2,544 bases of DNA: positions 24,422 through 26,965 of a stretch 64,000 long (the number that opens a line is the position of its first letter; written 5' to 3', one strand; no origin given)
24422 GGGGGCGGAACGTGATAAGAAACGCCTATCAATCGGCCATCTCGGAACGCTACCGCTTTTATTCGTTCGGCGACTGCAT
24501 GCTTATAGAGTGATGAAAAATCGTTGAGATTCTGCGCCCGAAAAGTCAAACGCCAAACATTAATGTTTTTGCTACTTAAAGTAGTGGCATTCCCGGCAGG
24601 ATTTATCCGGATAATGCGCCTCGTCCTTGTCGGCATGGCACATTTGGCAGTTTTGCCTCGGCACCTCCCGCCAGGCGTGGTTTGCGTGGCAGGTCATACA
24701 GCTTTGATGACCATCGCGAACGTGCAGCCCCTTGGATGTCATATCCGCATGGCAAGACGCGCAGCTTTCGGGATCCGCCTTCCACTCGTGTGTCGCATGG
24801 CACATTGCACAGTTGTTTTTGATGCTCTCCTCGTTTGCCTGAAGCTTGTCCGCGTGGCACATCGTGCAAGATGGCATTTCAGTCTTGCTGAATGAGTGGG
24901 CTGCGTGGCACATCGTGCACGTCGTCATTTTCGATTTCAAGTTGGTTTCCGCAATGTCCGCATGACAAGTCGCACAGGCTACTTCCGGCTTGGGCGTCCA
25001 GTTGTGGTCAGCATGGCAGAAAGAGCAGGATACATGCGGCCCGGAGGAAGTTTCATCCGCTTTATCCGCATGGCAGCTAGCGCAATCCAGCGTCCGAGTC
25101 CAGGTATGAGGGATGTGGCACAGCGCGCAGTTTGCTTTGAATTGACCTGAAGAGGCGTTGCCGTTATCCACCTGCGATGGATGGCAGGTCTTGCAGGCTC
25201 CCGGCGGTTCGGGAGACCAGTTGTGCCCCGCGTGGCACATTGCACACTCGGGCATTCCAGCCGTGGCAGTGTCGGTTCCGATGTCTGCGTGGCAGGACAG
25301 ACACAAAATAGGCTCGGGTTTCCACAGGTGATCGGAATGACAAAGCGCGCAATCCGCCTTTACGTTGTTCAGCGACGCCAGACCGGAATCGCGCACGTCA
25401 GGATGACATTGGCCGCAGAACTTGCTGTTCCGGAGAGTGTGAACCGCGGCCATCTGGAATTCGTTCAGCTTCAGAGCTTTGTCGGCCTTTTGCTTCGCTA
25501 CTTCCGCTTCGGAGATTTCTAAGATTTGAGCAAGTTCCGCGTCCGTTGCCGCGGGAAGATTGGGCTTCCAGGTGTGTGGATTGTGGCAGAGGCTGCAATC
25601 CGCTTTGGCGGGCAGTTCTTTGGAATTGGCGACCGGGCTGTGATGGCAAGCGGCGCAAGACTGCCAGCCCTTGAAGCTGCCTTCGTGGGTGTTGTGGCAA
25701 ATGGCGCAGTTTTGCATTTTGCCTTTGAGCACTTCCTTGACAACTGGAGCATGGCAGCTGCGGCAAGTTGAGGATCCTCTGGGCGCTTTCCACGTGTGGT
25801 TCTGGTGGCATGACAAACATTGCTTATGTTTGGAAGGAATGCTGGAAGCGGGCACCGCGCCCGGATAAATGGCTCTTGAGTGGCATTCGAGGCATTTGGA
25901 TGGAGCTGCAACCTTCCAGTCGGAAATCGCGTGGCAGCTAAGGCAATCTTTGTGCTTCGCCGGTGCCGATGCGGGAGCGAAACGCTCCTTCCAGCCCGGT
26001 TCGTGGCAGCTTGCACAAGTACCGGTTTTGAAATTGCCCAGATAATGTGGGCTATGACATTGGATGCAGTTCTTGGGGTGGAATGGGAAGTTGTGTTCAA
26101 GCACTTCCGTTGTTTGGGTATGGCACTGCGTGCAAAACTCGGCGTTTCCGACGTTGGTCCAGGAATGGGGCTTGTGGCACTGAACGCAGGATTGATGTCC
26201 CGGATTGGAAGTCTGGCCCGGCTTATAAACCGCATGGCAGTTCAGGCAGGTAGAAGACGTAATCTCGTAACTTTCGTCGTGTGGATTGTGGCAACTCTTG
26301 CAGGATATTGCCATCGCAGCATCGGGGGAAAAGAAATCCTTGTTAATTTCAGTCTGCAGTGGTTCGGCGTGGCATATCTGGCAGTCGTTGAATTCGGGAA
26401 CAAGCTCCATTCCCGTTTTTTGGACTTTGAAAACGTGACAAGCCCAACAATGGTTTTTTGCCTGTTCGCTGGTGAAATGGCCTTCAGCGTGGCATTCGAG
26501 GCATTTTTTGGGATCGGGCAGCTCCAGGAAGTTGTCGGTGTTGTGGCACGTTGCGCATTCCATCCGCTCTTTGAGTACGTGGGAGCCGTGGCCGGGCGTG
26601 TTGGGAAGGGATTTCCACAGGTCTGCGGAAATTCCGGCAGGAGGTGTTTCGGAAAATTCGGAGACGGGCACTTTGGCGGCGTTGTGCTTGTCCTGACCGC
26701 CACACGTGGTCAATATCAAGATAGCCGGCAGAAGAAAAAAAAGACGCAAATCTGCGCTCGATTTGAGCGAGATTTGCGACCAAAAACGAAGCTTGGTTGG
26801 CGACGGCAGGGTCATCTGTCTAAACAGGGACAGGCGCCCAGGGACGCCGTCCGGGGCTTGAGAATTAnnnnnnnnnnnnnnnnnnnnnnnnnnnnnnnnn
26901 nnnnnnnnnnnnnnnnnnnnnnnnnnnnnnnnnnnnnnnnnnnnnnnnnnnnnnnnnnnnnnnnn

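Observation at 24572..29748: Five-gene Rieske / split cytochrome b / multiheme cytochrome c operon; an alternative complex-III-like module wired to a 33-heme protein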

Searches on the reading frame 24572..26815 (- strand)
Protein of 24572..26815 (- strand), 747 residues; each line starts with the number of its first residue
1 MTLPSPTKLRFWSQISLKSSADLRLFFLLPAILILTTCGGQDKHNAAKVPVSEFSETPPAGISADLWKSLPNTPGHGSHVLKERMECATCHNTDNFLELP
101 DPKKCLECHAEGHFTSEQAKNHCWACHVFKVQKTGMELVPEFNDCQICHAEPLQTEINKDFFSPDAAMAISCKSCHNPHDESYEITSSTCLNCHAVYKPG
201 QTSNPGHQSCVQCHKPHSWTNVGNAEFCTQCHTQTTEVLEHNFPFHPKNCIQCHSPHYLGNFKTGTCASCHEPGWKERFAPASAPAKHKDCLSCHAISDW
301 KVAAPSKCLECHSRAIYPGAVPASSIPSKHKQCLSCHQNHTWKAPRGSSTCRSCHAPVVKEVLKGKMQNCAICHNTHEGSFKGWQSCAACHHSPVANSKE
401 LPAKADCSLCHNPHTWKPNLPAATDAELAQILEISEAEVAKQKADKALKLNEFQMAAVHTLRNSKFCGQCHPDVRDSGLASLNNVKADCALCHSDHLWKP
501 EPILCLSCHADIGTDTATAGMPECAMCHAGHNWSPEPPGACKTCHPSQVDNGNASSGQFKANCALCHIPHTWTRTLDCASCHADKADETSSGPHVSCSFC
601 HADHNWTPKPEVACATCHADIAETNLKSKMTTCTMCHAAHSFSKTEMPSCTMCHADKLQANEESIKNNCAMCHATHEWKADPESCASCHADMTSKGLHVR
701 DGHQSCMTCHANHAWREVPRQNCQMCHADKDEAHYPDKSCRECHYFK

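Call 4: search_protein_families(library=pfam, proteins=[window:24572-26815:-], max_evalue=0.01)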
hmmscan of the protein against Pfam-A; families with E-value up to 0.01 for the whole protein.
window:24572-26815:- (747 aa): 5 families
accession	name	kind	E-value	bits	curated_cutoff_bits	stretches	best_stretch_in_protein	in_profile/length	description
PF14522.11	Cytochrome_C7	-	4.5e-27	94.1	24.8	3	142-194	13-66/67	Cytochrome c7 and related cytochrome c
PF14537.11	Cytochrom_c3_2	-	5.4e-19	68.9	25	1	118-194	4-78/79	Cytochrome c3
PF22113.1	Mtrc-MtrF_II-IV_dom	-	1.2e-12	48.2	30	1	385-548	7-166/176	Outer membrane cytochrome MtrC/MtrF-like, domains II/IV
PF02085.21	Cytochrom_CIII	-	5.3e-10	40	22.9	0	523-601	32-101/101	Class III cytochrome C family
PF03264.19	Cytochrom_NNT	-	0.0036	17.5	24.1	1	404-513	65-168/174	NapC/NirT cytochrome c family, N-terminal region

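Call 5: search_protein_families(library=ncbifam, proteins=[window:24572-26815:-], max_evalue=0.01)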
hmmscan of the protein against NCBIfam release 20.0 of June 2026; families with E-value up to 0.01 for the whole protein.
window:24572-26815:- (747 aa): 4 families
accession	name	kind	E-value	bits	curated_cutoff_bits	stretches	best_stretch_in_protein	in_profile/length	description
NF047727.1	4hemeCytCCctA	equivalog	1.4e-08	34.8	180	0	208-274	38-107/109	tetraheme c-type cytochrome CctA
NF045713.1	CxxCH_16_HmcA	equivalog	5.5e-08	31.9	400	1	143-315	77-255/541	sulfate respiration complex hexadecaheme cytochrome HmcA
TIGR03508.1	decahem_SO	subfamily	9.6e-08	31.8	192.2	1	78-219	46-201/258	DmsE family decaheme c-type cytochrome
NF041028.1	decahem_GSU2203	exception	0.00048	19.4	325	1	105-218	104-233/317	GSU2203 family decaheme c-type cytochrome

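Call 14: find_homologous_proteins(query=window:24572-26815:-, max_evalue=0.00001)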
Query window:24572-26815:- (747 aa): 160 proteins with E <= 0.00001 among 8000 candidates; the best 120 are listed.
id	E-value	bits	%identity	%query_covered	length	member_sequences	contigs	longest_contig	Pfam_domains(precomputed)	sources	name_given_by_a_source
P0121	3.7e-241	821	50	96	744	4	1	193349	PF14537.12,PF02085.22,PF14522.12,PF22113.2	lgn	-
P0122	3.0e-185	636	44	83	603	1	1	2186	PF14537.12,PF14522.12,PF22113.2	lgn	-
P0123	3.5e-49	186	26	81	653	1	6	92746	PF14537.12,PF14522.12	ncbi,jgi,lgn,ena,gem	-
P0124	1.3e-41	161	30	78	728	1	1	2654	PF09699.16,PF14537.12,PF02085.22,PF14522.12,PF22113.2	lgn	-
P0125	1.6e-41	161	28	92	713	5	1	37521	PF09699.16,PF14537.12,PF02085.22,PF14522.12,PF22113.2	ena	-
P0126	4.8e-39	153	29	91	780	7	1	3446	PF14537.12,PF02085.22,PF14522.12,PF22113.2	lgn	-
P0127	3.9e-38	150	27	97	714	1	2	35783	PF14537.12,PF02085.22,PF14522.12,PF22113.2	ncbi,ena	-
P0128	3.4e-37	146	26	92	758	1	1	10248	PF09699.16,PF14537.12,PF02085.22,PF14522.12,PF22113.2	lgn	-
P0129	5.4e-37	146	29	78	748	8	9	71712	PF09699.16,PF14537.12,PF02085.22,PF14522.12,PF22113.2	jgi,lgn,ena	-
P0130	8.8e-37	145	27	81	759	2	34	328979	PF09699.16,PF14537.12,PF02085.22,PF14522.12,PF22113.2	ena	-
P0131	9.0e-37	145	27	91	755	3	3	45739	PF09699.16,PF14537.12,PF02085.22,PF14522.12,PF22113.2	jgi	jgi:hypothetical protein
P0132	3.1e-36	143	27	91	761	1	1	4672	PF09699.16,PF14537.12,PF02085.22,PF14522.12,PF22113.2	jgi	jgi:hypothetical protein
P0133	5.4e-36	142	27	81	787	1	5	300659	PF09699.16,PF14537.12,PF02085.22,PF14522.12,PF22113.2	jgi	jgi:hypothetical protein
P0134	7.0e-36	142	27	80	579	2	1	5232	PF14537.12,PF02085.22,PF14522.12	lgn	-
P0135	8.2e-36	142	26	91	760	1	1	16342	PF09699.16,PF14537.12,PF02085.22,PF14522.12,PF22113.2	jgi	-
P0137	3.1e-35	140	29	81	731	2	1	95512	PF09699.16,PF14537.12,PF02085.22,PF14522.12,PF22113.2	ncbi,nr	ncbi:MAG: cytochrome c3 family protein [Deltaproteobacteria bacterium]|nr:cytochrome c3 family prote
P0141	1.3e-34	138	26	100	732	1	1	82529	PF09699.16,PF14537.12,PF02085.22,PF14522.12,PF22113.2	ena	-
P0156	4.0e-29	120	28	86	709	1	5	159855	PF14537.12,PF02085.22,PF14522.12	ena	-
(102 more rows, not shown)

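Call 16: find_encoding_contigs(protein=P0121, flank=10000, max_places=3)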
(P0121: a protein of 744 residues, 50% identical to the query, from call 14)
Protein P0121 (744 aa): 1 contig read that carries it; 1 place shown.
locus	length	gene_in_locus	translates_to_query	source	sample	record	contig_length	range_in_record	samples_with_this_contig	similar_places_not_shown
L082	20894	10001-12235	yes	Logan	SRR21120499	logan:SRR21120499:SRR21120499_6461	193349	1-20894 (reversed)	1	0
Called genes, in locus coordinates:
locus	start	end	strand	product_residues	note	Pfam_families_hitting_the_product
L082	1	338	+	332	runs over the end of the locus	PF00215:OMPdecase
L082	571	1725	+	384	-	PF00266:Aminotran_5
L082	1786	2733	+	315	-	PF00389:2-Hacid_dh, PF02826:2-Hacid_dh_C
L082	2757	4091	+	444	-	PF06245:DUF1015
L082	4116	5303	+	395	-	PF00155:Aminotran_1_2, PF00266:Aminotran_5 (faint)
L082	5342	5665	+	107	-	PF13620:CarboxypepD_reg (weak)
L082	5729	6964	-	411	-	PF09992:NAGPA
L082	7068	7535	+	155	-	PF00355:Rieske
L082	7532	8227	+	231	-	PF00033:Cytochrome_B, PF14358:DUF4405 (weak), PF13631:Cytochrom_B_N_2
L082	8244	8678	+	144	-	PF00032:Cytochrom_B_C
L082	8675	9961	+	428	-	PF03264:Cytochrom_NNT (faint), PF02085:Cytochrom_CIII (faint), PF09699:Paired_CXXCH_1 (faint), PF14522:Cytochrome_C7 (faint), PF22113:Mtrc-MtrF_II-IV_dom (faint), PF14537:Cytochrom_c3_2 (weak)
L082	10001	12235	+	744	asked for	PF02085:Cytochrom_CIII (faint), PF14522:Cytochrome_C7 (faint), PF14537:Cytochrom_c3_2 (faint), PF22113:Mtrc-MtrF_II-IV_dom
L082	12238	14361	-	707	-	PF27096:UvrC_M, PF22920:UvrC_RNaseH, PF08459:UvrC_RNaseH_dom, PF12826:HHH_2 (weak), PF14520:HHH_5 (weak)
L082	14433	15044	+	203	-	PF01726:LexA_DNA_bind, PF13730:HTH_36 (weak), PF00717:Peptidase_S24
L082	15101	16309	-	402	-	PF01979:Amidohydro_1, PF07969:Amidohydro_3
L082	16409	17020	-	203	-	PF01330:RuvA_N, PF14520:HHH_5, PF07499:RuvA_C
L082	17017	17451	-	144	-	PF02075:RuvC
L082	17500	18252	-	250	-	PF20772:TACO1_YebC_N, PF01709:Transcrip_reg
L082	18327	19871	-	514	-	PF12072:RNase_Y_N, PF00013:KH_1, PF22891:KH_PNO1_2nd (weak), PF08668:HDOD, PF01966:HD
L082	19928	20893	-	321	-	?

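Call 19: find_encoding_contigs(protein=P0130, flank=10000, max_places=2)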
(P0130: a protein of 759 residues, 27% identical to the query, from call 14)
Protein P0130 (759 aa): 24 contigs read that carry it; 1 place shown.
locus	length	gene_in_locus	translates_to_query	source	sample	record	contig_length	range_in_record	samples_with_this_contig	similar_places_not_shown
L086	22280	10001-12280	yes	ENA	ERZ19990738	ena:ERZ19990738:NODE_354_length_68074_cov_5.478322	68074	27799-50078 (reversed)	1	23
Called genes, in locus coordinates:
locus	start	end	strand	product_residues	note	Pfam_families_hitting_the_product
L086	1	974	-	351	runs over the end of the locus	PF14522:Cytochrome_C7 (weak)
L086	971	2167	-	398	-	-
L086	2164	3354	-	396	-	PF14522:Cytochrome_C7 (faint)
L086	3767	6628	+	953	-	PF13620:CarboxypepD_reg (weak), PF22352:K319L-like_PKD (faint), PF09699:Paired_CXXCH_1 (faint), PF14522:Cytochrome_C7 (faint), PF14537:Cytochrom_c3_2 (faint), PF22113:Mtrc-MtrF_II-IV_dom (faint)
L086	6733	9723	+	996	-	PF13620:CarboxypepD_reg, PF13715:CarbopepD_reg_2, PF22352:K319L-like_PKD (faint), PF14522:Cytochrome_C7 (faint), PF22113:Mtrc-MtrF_II-IV_dom (weak), PF14537:Cytochrom_c3_2 (faint)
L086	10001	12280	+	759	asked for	PF02085:Cytochrom_CIII (faint), PF09699:Paired_CXXCH_1 (faint), PF14522:Cytochrome_C7 (faint), PF22113:Mtrc-MtrF_II-IV_dom (faint), PF14537:Cytochrom_c3_2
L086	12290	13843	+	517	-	PF03264:Cytochrom_NNT, PF14522:Cytochrome_C7 (faint), PF14537:Cytochrom_c3_2 (faint)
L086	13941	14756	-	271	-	-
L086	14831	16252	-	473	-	PF12801:Fer4_5, PF13183:Fer4_8 (faint), PF13187:Fer4_9 (faint), PF12838:Fer4_7 (weak), PF13534:Fer4_17 (weak), PF13746:Fer4_18, PF11614:FixG_C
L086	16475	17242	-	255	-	-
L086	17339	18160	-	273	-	-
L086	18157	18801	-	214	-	PF04542:Sigma70_r2, PF04545:Sigma70_r4 (faint), PF08281:Sigma70_r4_2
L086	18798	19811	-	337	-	-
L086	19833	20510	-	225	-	PF13521:AAA_28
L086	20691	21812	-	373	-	-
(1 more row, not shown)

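Call 20: find_encoding_contigs(protein=P0123, flank=10000, max_places=2)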
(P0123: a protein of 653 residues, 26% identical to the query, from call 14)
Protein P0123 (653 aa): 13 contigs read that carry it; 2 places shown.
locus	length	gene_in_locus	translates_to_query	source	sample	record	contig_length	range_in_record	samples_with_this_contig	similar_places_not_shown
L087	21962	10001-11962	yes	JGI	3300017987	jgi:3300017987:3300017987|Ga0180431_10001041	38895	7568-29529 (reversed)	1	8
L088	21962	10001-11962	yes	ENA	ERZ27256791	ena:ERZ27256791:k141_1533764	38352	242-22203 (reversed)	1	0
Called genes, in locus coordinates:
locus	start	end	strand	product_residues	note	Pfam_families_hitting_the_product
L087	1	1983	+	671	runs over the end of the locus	-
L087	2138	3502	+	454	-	-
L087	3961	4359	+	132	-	PF12840:HTH_20, PF01022:HTH_5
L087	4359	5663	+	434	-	PF03773:ArsP_1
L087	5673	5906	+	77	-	PF13192:Thioredoxin_3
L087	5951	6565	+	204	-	-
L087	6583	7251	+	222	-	PF13386:DsbD_2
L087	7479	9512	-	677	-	-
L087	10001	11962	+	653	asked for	PF14537:Cytochrom_c3_2 (faint), PF14522:Cytochrome_C7 (faint)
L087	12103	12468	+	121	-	-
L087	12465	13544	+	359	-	PF22113:Mtrc-MtrF_II-IV_dom (faint), PF09699:Paired_CXXCH_1 (faint), PF14522:Cytochrome_C7 (faint), PF14537:Cytochrom_c3_2 (faint)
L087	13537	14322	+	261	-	PF01292:Ni_hydr_CYTB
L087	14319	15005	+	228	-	-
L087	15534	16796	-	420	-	-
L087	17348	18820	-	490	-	PF01565:FAD_binding_4, PF02913:FAD-oxidase_C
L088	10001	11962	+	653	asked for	PF14537:Cytochrom_c3_2 (faint), PF14522:Cytochrome_C7 (faint)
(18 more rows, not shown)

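Call 33: search_protein_families(library=ncbifam, proteins=[window:24572-26815:-], max_evalue=10)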
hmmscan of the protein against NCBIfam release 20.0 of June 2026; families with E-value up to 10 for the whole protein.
window:24572-26815:- (747 aa): 4 families
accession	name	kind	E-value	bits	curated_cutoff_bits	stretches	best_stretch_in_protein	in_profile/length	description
NF047727.1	4hemeCytCCctA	equivalog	1.4e-08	34.8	180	7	208-274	38-107/109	tetraheme c-type cytochrome CctA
NF045713.1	CxxCH_16_HmcA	equivalog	5.5e-08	31.9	400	8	143-315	77-255/541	sulfate respiration complex hexadecaheme cytochrome HmcA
TIGR03508.1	decahem_SO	subfamily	9.6e-08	31.8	192.2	4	78-219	46-201/258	DmsE family decaheme c-type cytochrome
NF041028.1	decahem_GSU2203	exception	0.00048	19.4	325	1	105-218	104-233/317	GSU2203 family decaheme c-type cytochrome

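Call 53: find_encoding_contigs(protein=P0133, flank=8000, max_places=1)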
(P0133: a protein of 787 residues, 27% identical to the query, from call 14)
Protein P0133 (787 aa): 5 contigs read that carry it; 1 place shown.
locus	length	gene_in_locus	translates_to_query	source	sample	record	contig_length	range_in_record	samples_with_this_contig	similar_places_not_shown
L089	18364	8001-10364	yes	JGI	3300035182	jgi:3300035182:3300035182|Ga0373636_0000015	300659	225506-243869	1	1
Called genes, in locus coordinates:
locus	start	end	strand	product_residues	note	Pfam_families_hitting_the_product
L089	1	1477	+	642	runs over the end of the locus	-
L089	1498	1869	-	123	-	PF01985:CRS1_YhbY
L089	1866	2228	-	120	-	-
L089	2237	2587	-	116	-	-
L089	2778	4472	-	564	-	PF01642:MM_CoA_mutase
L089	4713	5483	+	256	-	-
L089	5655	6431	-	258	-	PF01292:Ni_hydr_CYTB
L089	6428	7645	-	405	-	PF02085:Cytochrom_CIII (faint), PF09699:Paired_CXXCH_1 (faint), PF14522:Cytochrome_C7 (faint), PF22113:Mtrc-MtrF_II-IV_dom (weak), PF14537:Cytochrom_c3_2 (weak)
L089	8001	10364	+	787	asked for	PF02085:Cytochrom_CIII (faint), PF09699:Paired_CXXCH_1 (faint), PF14522:Cytochrome_C7 (faint), PF14537:Cytochrom_c3_2 (faint), PF22113:Mtrc-MtrF_II-IV_dom (weak)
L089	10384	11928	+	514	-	PF03264:Cytochrom_NNT, PF14522:Cytochrome_C7 (faint), PF14537:Cytochrom_c3_2 (faint)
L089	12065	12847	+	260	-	PF01784:DUF34_NIF3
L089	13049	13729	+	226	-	PF10604:Polyketide_cyc2 (weak)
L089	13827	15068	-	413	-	PF00069:Pkinase, PF01636:APH (faint), PF07714:PK_Tyr_Ser-Thr, PF03109:ABC1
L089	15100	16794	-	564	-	PF10092:DUF2330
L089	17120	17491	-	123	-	-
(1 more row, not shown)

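Call 54: find_encoding_contigs(protein=P0137, flank=8000, max_places=1)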
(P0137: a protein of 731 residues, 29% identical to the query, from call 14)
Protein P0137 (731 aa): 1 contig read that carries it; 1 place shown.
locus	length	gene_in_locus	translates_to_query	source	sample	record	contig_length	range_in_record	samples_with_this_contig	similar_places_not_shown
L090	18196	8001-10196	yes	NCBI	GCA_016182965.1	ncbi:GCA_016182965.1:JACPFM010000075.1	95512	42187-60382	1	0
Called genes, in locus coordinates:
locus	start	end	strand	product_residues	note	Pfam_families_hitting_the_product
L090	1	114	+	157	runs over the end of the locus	PF00059:Lectin_C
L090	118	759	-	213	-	-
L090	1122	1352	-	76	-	-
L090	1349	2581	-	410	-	PF03916:NrfD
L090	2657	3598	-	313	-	PF12837:Fer4_6 (faint), PF13247:Fer4_11, PF00037:Fer4 (weak), PF12797:Fer4_2 (weak), PF13237:Fer4_10, PF12838:Fer4_7, PF13187:Fer4_9 (weak), PF13247:Fer4_11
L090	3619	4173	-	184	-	PF22113:Mtrc-MtrF_II-IV_dom (faint), PF14522:Cytochrome_C7 (faint)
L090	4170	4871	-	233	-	-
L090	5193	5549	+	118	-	PF00355:Rieske, PF13806:Rieske_2 (weak)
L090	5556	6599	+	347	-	PF00033:Cytochrome_B, PF13631:Cytochrom_B_N_2, PF00032:Cytochrom_B_C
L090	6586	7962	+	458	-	PF13435:Cytochrome_C554 (faint), PF09699:Paired_CXXCH_1 (faint), PF14522:Cytochrome_C7 (faint), PF22678:Cytochrom_c_NrfB-like (faint), PF14537:Cytochrom_c3_2 (weak)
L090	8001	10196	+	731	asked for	PF02085:Cytochrom_CIII (faint), PF09699:Paired_CXXCH_1 (faint), PF14522:Cytochrome_C7 (faint), PF14537:Cytochrom_c3_2 (faint), PF22113:Mtrc-MtrF_II-IV_dom (faint)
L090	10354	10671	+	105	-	-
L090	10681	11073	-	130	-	-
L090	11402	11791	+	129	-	-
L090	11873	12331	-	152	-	-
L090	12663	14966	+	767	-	-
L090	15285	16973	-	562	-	PF00149:Metallophos (faint), PF02872:5_nucleotid_C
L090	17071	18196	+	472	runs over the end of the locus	PF00890:FAD_binding_2 (faint), PF07992:Pyr_redox_2, PF13450:NAD_binding_8 (faint), PF13738:Pyr_redox_3, PF00070:Pyr_redox, PF02852:Pyr_redox_dim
